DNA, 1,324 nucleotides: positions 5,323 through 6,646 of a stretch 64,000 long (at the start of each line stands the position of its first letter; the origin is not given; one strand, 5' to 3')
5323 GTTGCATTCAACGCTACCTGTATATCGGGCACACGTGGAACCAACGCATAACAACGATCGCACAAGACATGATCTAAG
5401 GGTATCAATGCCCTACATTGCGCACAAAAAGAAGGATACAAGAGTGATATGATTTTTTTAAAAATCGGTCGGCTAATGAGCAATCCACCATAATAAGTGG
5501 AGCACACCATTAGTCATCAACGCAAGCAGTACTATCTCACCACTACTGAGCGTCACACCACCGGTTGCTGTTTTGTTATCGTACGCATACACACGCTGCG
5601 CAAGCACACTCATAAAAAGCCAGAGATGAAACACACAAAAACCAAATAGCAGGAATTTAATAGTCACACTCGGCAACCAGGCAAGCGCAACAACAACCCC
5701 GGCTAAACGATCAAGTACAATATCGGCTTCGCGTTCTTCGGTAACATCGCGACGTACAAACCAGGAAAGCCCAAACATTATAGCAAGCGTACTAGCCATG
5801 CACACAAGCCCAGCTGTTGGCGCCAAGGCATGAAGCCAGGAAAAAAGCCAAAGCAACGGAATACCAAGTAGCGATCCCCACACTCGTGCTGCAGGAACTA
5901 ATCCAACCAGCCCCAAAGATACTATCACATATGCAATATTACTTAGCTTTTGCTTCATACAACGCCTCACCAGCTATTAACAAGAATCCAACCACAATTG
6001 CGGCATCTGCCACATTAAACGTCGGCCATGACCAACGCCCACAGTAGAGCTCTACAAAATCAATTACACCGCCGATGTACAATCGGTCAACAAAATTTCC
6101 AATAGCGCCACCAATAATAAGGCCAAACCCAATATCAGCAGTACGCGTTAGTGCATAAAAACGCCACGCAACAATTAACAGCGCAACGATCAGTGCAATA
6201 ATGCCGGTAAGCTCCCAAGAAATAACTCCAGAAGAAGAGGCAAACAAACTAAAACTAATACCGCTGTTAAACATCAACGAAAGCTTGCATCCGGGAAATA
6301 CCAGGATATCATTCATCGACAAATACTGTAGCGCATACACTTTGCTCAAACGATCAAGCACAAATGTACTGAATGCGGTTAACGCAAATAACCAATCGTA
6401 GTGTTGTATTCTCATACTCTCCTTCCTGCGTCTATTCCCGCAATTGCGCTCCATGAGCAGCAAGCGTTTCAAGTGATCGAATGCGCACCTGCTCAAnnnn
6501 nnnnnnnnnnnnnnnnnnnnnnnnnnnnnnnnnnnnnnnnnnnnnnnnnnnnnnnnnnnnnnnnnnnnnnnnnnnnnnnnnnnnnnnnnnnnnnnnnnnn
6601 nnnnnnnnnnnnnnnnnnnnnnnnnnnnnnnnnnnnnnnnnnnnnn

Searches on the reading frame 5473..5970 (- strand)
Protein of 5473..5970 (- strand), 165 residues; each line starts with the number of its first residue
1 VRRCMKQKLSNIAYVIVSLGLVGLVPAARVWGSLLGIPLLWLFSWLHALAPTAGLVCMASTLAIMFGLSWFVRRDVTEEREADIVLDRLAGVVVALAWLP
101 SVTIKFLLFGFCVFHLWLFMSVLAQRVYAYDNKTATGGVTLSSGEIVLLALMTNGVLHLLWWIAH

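Call 68: search_protein_families(library=pfam, proteins=[window:5473-5970:-], max_evalue=0.001)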
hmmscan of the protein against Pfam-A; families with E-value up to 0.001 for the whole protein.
window:5473-5970:- (165 aa): 1 family
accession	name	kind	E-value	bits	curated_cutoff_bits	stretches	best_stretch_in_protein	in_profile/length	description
PF04608.18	PgpA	-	1.1e-07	32.3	28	1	16-116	2-101/141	Phosphatidylglycerophosphatase A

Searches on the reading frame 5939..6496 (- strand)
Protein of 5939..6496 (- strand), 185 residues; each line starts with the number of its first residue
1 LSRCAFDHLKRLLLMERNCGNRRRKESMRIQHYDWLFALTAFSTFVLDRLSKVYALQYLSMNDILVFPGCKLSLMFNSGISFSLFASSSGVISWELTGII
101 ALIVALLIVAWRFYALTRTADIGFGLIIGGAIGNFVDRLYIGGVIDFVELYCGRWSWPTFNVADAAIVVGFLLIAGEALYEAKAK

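Call 68: search_protein_families(library=pfam, proteins=[window:5939-6496:-], max_evalue=0.001)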
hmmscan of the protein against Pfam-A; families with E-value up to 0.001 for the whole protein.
window:5939-6496:- (185 aa): 1 family
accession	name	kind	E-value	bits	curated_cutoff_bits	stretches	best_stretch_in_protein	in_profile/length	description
PF01252.23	Peptidase_A8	-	1.8e-29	103.2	25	1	41-175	2-137/142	Signal peptidase (SPase) II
